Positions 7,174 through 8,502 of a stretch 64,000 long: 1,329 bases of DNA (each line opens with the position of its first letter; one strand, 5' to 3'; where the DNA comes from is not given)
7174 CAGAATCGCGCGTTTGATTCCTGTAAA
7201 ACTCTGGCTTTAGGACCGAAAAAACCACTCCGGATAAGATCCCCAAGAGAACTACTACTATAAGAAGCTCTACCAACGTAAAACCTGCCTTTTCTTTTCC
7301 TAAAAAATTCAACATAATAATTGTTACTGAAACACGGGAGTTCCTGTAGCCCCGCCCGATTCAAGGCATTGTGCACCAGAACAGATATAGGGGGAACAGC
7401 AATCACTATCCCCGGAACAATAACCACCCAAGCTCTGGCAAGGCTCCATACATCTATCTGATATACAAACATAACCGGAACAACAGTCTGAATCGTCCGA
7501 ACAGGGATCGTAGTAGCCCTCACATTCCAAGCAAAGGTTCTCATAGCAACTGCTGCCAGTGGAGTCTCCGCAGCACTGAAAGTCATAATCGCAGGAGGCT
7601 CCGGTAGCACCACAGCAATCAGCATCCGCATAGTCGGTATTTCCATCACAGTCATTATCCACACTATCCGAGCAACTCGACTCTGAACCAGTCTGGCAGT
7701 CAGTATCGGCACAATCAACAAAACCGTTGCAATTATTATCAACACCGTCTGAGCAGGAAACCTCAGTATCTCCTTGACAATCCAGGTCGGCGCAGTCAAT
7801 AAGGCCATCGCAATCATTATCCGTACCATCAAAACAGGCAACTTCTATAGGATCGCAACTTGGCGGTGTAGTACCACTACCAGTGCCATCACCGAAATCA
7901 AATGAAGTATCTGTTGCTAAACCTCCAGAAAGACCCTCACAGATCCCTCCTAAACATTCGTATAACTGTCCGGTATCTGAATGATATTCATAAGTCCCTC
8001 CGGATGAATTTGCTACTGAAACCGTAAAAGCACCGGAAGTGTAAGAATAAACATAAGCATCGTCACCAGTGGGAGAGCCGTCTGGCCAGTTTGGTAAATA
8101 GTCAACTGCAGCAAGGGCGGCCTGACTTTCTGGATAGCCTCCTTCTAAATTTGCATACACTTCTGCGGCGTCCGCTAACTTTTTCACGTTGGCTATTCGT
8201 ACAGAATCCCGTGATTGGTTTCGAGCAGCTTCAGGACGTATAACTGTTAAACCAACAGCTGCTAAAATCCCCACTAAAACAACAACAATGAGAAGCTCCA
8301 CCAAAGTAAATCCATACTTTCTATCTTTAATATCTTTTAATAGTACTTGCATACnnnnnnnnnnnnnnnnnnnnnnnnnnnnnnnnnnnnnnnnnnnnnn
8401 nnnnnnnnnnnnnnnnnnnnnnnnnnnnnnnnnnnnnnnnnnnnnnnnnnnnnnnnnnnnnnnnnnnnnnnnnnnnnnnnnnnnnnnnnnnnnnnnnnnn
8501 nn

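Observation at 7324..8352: Type IV pilin whose C-terminal half is built of TSP3-like Ca-binding repeats and three knottin-like CX..DCC..C modules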

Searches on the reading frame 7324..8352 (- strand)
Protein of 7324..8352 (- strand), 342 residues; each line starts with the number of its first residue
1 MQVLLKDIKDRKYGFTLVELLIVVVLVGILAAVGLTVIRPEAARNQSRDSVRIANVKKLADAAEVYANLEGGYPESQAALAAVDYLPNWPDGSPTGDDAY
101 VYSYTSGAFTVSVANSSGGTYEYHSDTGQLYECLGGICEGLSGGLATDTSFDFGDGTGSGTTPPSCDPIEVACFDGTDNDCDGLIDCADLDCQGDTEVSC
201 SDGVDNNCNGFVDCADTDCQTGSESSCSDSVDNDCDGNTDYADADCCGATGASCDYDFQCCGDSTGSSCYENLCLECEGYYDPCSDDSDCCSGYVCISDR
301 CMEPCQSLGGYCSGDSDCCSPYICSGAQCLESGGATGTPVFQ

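Call 3: search_protein_families(library=pfam, proteins=[window:7324-8352:-], max_evalue=1)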
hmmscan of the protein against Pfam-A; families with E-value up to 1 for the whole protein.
window:7324-8352:- (342 aa): 4 families
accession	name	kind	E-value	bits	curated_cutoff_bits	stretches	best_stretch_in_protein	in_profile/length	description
PF07963.17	N_methyl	-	2e-07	30.7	21.2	1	11-33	3-25/27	Prokaryotic N-terminal methylation motif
PF07740.17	Toxin_12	-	0.0019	19.3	21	2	276-300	1-25/30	Ion channel inhibitory toxin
PF04706.18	Dickkopf_N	-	0.009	16.8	25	2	271-302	20-51/51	Dickkopf N-terminal cysteine-rich region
PF11617.13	Cu-binding_MopE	-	0.064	13.9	27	2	194-213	12-29/30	Putative metal-binding motif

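Call 4: search_protein_families(library=ncbifam, proteins=[window:7324-8352:-], max_evalue=1)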
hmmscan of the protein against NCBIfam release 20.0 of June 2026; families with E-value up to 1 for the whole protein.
window:7324-8352:- (342 aa): 10 families
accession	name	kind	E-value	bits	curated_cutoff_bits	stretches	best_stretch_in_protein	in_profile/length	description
NF033662.1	acid_disulf_rpt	repeat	5.1e-13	48.5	41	3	170-195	4-29/32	acidic double-disulfide repeat-containing protein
TIGR01710.1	typeII_sec_gspG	equivalog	6.7e-09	35.9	88.85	1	14-91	2-77/134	type II secretion system major pseudopilin GspG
TIGR02532.1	IV_pilin_GFxxxE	domain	1.2e-06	28.1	16.3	1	14-35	3-24/24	prepilin-type N-terminal cleavage/methylation domain-containing protein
NF041775.1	typeIV_PilA_Myxo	equivalog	1.9e-05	24.8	400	1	9-62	7-58/214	type IV pilin protein PilA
TIGR01708.2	typeII_sec_gspH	equivalog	3.8e-05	23.8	80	1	14-54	3-44/169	type II secretion system minor pseudopilin GspH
NF007800.0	PRK10506.1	equivalog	0.0011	18.8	158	1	9-36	5-32/163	prepilin peptidase-dependent protein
NF007862.0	PRK10574.1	equivalog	0.0013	18.8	138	1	11-36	3-28/145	prepilin peptidase-dependent pilin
TIGR02596.1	TIGR02596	subfamily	0.0025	17.9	70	1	15-60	1-47/196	Verru_Chthon cassette protein D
NF040999.1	pilin_ComGC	equivalog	0.0068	16.6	75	1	14-66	3-53/84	competence type IV pilus major pilin ComGC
NF040982.1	ComGD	equivalog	0.047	14.1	70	1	14-44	3-32/139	competence type IV pilus minor pilin ComGD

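Call 8: find_homologous_proteins(query=window:7324-8352:-)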
Query window:7324-8352:- (342 aa): 39 proteins with E <= 0.001 among 4509 candidates.
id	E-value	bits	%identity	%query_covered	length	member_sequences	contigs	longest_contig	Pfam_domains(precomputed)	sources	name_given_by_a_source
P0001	4.8e-227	771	100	100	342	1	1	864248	PF07740.19,PF07963.18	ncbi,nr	ncbi:prepilin-type N-terminal cleavage/methylation domain-containing protein [candidate division WWE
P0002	5.8e-30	123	55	23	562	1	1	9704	-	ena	-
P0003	3.7e-19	87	34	22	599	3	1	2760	-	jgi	jgi:hypothetical protein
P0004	2.8e-14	71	51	22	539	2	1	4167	PF11617.14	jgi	jgi:hypothetical protein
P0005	1.5e-13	69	44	23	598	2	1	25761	PF11617.14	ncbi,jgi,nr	ncbi:MAG: hypothetical protein GXP55_02115 [Deltaproteobacteria bacterium]|nr:hypothetical protein [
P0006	3.5e-13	68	37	23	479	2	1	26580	-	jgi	-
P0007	3.6e-13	68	31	33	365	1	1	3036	PF11617.14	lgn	-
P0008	1.6e-12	65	42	14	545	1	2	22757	-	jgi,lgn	jgi:hypothetical protein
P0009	2.6e-11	61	45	22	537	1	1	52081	-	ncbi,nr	ncbi:MAG TPA: hypothetical protein RMH99_23815 [Sandaracinaceae bacterium LLY-WYZ-13_1]|nr:hypotheti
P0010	4.2e-10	57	43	23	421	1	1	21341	-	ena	-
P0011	2.0e-9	55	34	22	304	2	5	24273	PF11617.14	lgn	-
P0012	2.2e-9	55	40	23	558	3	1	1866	-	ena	-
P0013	2.2e-9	55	35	22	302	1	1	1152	PF11617.14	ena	-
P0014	2.9e-9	55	44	29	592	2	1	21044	PF11617.14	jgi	jgi:hypothetical protein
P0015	1.2e-8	53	39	39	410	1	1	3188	PF11617.14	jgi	-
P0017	2.1e-8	52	38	25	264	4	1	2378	PF11617.14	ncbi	-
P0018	2.4e-8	52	37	24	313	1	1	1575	PF11617.14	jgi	jgi:hypothetical protein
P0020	8.0e-8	50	44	22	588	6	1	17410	PF04151.22,PF11617.14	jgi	-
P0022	3.2e-7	48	42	15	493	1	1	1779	PF11617.14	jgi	jgi:hypothetical protein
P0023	5.8e-7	47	48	24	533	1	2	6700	PF11617.14,PF02012.27,PF15902.13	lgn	-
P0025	1.3e-6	46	47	26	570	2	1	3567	PF11617.14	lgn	-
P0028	2.2e-6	45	43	20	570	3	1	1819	PF11617.14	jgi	jgi:hypothetical protein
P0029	2.9e-6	45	32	22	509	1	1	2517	PF11617.14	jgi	jgi:hypothetical protein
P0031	2.6e-5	42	35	22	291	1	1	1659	PF11617.14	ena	-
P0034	5.6e-5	41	44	19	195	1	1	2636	PF07963.18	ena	-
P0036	8.0e-5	40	47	25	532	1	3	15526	PF11617.14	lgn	-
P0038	3.1e-4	38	25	66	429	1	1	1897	PF07963.18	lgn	-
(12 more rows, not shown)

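Call 20: predict_structure(protein=window:7327-8352:-)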
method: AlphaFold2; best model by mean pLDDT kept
length: 342 residues; sequences in the alignment: 1
mean_pLDDT: 47.2   pTM: 0.28
mean pLDDT of the five models: 47.2, 43.9, 42.0, 41.7, 39.3
residues with pLDDT >= 90: 0; 70-90: 35; 50-70: 99; < 50: 208
segments of 3 or more residues with pLDDT < 50: 38-68, 70-73, 92-94, 142-298, 314-318
pLDDT, mean of each block of 10 residues (from residue 1): 53 68 85 60 40 39 47 50 59 53 62 63 73 73 40 31 30 33 35 35 36 34 35 36 32 34 36 30 36 40 62 51 58 51 52
secondary structure, 60 per line:
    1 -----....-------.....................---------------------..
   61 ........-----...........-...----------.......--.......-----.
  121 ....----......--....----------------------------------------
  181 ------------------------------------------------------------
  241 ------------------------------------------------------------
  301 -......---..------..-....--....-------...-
elements in order: H6-9 H17-37 H59-68 H74-84 E99-105 E108-114 E120-124 E129-134 E137-140 H302-307 E322-325 E328-331 E339-341

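Call 49: find_encoding_contigs(protein=P0001, flank=2000, max_places=4)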
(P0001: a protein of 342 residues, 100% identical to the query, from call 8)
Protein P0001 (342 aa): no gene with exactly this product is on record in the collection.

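Call 50: find_encoding_contigs(protein=P0038, flank=5000, max_places=4)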
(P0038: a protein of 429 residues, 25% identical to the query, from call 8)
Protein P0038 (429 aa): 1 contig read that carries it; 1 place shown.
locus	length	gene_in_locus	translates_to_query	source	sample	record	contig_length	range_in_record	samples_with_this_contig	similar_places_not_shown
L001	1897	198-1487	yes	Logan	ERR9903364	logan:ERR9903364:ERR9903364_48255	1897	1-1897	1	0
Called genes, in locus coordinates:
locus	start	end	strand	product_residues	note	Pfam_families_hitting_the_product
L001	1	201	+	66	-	?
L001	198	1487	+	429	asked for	PF07963:N_methyl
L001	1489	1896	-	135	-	?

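Call 51: list_cluster_members(proteins=[P0001, P0076, P0052, P0065, P0043, P0047, P0048, P0050, P0053, P0067])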
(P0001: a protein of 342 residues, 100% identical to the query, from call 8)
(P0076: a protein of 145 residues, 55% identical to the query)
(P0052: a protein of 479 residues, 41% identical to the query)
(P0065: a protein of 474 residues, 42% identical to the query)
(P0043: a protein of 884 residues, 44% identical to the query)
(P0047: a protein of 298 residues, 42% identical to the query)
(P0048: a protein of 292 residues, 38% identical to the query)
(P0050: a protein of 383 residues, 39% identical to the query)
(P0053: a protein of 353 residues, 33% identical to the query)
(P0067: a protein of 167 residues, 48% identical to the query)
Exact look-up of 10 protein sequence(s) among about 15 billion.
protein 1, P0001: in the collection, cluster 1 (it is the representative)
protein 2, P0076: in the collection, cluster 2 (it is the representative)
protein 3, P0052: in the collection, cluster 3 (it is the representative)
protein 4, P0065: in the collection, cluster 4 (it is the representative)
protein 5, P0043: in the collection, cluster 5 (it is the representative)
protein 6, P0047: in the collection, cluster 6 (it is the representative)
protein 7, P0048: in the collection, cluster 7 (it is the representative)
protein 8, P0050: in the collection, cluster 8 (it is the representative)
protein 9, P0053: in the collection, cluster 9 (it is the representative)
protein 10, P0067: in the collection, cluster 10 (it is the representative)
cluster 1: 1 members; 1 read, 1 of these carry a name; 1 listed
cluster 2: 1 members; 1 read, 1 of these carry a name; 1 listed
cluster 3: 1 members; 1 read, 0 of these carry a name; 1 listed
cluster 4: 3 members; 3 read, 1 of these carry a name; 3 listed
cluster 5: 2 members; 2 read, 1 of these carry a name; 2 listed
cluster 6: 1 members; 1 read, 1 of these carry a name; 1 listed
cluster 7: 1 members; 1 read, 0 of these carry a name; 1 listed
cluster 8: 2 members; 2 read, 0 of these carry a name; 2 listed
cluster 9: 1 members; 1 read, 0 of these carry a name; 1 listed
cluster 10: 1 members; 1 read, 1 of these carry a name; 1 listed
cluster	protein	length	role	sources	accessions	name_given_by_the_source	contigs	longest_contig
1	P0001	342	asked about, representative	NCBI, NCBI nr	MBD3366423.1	prepilin-type N-terminal cleavage/methylation domain-containing protein [candidate ...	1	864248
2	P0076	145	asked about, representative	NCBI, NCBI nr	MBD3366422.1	prepilin-type N-terminal cleavage/methylation domain-containing protein [candidate ...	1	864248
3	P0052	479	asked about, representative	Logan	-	-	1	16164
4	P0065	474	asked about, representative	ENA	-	-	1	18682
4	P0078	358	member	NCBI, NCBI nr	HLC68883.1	MAG TPA: dickkopf-related protein, partial [Candidatus Bilamarchaeaceae archaeon] | dickkopf-related protein [Candidatus Bilamarchaeaceae archaeon]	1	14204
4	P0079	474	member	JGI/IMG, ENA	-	-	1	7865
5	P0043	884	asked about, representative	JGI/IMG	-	-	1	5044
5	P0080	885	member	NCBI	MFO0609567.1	MAG: hypothetical protein U0324_40765 [Polyangiales bacterium]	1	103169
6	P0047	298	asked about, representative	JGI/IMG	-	hypothetical protein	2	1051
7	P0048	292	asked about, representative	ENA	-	-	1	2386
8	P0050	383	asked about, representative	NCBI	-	-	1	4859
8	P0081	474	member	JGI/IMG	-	-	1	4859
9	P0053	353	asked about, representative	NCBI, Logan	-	-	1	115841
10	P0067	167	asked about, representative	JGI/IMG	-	hypothetical protein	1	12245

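Call 54: find_related_loci(query=window:7327-8352:-, collection=genome_contigs, flank=6000)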
Query window:7327-8352:- (342 aa) in genome_contigs; peptide patterns used: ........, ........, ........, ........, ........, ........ (x = any residue, [..] = any of these).
57 stretches matched a pattern; 16 encode a relative of the query (tblastn E <= 1e-3); 16 distinct loci.
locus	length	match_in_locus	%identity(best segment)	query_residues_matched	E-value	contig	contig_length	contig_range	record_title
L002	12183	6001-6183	59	165-222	4e-14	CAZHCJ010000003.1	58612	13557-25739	MAG TPA_asm: Candidatus Woesearchaeota archaeon isolate SRP141376_co2_89 genome assembly, contig: NODE_1331_length_58612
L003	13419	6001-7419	43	161-282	8e-13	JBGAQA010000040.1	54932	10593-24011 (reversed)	MAG: Sandaracinaceae bacterium isolate MAG_AAO_AS.33 AAOAS-33_NODE_40_length_54932_cov_5.947480, whole genome shotgun se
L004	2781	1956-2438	41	170-334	2e-11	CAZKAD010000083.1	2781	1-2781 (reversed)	MAG TPA_asm: uncultured Gammaproteobacteria bacterium isolate SRP219642_co6_366 genome assembly, contig: NODE_39046_leng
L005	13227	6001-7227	36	170-267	1e-10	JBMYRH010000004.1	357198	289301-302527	MAG: Myxococcota bacterium isolate ME_XS_2303_bin_6 ME_XS_2303_bin_6_3, whole genome shotgun sequence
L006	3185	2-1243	43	162-246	1e-8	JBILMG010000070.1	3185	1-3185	MAG: Candidatus Paceibacteria bacterium isolate ME2017-08-18_3300034012_group7_bin137 Rohwer_bin1537_scaffold_2778_c3, w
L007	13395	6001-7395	35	163-300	2e-8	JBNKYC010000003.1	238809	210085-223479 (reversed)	MAG: Polyangiaceae bacterium isolate D1D2.bin.32.orig k141_2109285, whole genome shotgun sequence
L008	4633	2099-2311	39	168-246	6e-6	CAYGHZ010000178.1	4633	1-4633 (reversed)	MAG TPA_asm: uncultured Candidatus Marinamargulisbacteria bacterium isolate ERP113451_co3_195 genome assembly, contig: N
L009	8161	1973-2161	37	12-76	6e-6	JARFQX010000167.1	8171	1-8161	MAG: Rubripirellula sp. isolate MAG_Ve_Sed_35 k141_9702413, whole genome shotgun sequence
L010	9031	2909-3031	54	161-196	2e-5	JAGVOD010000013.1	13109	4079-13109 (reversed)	MAG: archaeon isolate DeMMO3_27 c_000000036718, whole genome shotgun sequence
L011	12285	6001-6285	61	162-293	2e-5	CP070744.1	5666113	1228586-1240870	MAG: Phycisphaerales bacterium isolate bin37 chromosome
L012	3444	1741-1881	51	146-192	3e-5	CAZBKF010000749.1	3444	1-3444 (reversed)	MAG TPA_asm: uncultured Rickettsiales bacterium isolate binchicken_co141_65 genome assembly, contig: NODE_86316_length_3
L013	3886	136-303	44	160-222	3e-5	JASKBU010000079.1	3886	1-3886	MAG: Nitrososphaeraceae archaeon isolate B04P1-2019_bin.4 B04P1-2019_bin.4.fa_79, whole genome shotgun sequence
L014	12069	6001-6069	78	173-195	2e-5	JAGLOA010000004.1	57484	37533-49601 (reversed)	MAG: Candidatus Pacearchaeota archaeon isolate RS_7_11 ROV157_7.bin.11.fa_4, whole genome shotgun sequence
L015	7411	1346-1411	73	172-193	8e-5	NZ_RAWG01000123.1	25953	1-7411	Corallococcus sicarius strain CA040B NODE_123_26009_cov_59.3128, whole genome shotgun sequence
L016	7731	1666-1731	73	172-193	7e-5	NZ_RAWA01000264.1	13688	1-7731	Corallococcus sp. CA053C NODE_264_13688_cov_23.0723, whole genome shotgun sequence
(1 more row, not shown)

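Call 57: find_related_loci(query=window:7327-8352:-, collection=metagenome_contigs, flank=5000)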
Query window:7327-8352:- (342 aa) in metagenome_contigs; peptide patterns used: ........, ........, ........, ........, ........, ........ (x = any residue, [..] = any of these).
68 stretches matched a pattern; 5 encode a relative of the query (tblastn E <= 1e-3); 5 distinct loci.
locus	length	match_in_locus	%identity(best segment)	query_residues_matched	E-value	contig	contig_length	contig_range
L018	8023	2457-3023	41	170-334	6e-12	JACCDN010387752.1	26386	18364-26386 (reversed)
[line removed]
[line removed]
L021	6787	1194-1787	41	171-250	2e-8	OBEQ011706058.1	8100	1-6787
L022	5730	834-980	51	170-240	2e-5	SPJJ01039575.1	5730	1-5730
